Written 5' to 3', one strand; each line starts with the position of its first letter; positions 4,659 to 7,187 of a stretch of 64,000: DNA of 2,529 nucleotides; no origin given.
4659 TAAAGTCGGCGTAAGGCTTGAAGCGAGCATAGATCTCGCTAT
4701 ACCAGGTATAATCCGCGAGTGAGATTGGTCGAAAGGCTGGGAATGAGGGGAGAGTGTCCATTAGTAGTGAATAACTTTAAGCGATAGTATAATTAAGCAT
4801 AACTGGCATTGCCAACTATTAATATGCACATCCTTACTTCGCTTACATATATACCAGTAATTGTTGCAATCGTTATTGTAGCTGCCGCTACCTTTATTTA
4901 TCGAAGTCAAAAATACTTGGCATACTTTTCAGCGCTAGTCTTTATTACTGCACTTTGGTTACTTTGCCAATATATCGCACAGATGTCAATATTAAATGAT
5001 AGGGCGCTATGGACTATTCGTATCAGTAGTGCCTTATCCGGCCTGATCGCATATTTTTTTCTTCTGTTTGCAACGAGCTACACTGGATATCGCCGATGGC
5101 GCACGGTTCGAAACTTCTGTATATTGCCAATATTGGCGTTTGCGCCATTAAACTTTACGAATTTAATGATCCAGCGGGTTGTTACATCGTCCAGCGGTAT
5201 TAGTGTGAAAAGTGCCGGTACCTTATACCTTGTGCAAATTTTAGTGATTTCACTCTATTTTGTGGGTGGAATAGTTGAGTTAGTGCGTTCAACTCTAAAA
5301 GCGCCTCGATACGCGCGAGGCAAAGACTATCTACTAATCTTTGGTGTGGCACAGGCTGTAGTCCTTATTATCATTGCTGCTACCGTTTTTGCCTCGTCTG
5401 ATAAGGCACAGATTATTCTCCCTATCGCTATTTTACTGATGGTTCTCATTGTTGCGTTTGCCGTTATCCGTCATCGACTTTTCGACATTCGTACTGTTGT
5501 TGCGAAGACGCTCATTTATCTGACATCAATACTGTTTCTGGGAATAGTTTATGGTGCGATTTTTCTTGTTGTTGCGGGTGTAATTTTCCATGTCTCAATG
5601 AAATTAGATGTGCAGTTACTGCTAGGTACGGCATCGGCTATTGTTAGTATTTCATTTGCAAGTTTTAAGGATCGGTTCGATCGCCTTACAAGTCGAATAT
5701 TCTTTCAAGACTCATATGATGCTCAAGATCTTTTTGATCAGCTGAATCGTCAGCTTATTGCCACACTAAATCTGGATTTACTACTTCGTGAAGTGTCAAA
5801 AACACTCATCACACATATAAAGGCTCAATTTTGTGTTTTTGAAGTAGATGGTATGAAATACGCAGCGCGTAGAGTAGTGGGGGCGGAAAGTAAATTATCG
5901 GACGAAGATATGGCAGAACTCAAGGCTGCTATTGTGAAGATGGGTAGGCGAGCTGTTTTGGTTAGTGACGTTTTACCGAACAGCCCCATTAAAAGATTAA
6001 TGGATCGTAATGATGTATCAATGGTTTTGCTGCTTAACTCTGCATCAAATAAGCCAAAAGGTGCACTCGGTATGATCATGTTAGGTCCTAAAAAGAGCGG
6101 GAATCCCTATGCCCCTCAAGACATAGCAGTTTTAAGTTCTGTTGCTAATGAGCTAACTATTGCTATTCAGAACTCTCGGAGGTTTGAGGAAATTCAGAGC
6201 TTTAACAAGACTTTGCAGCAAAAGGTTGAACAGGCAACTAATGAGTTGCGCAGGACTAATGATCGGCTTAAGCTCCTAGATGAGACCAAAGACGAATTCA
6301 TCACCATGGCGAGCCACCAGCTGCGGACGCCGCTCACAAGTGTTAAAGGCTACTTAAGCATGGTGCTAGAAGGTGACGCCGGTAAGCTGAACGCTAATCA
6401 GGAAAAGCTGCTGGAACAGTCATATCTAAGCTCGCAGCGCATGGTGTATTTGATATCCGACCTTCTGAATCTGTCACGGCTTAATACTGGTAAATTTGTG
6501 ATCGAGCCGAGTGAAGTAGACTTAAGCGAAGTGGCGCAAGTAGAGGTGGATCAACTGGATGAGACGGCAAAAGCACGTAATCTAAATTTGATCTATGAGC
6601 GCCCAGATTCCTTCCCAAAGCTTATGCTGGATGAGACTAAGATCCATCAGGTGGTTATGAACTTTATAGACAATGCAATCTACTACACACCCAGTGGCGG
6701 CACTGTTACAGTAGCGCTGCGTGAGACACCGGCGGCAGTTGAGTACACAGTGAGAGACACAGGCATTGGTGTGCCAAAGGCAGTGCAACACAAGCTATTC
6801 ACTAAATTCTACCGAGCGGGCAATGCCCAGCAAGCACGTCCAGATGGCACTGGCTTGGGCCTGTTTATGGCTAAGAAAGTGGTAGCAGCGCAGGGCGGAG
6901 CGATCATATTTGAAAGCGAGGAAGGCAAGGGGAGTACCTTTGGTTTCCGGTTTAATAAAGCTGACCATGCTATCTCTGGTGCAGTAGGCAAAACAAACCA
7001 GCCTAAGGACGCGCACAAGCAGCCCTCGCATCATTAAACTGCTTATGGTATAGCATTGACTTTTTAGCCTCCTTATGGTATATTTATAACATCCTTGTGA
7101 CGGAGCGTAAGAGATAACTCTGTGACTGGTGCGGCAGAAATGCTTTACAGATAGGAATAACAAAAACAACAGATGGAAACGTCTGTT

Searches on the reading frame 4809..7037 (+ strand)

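Call 20: search_protein_families(library=pfam, proteins=[window:4809-7037:+], max_evalue=0.01)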
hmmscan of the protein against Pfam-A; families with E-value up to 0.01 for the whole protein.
window:4809-7037:+ (742 aa): 4 families
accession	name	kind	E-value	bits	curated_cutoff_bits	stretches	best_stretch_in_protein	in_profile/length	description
PF02518.31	HATPase_c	-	3.7e-25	89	26.4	1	608-716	2-108/111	Histidine kinase-, DNA gyrase B-, and HSP90-like ATPase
PF00512.31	HisKA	-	4.1e-17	62.4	26.9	1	494-561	2-66/66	His Kinase A (phospho-acceptor) domain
PF16927.11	HisKA_7TM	-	7.2e-16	59.1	28.6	1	17-227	6-222/224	N-terminal 7TM region of histidine kinase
PF13581.12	HATPase_c_2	-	0.0093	16.4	27.4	0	622-692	42-109/127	Histidine kinase-like ATPase domain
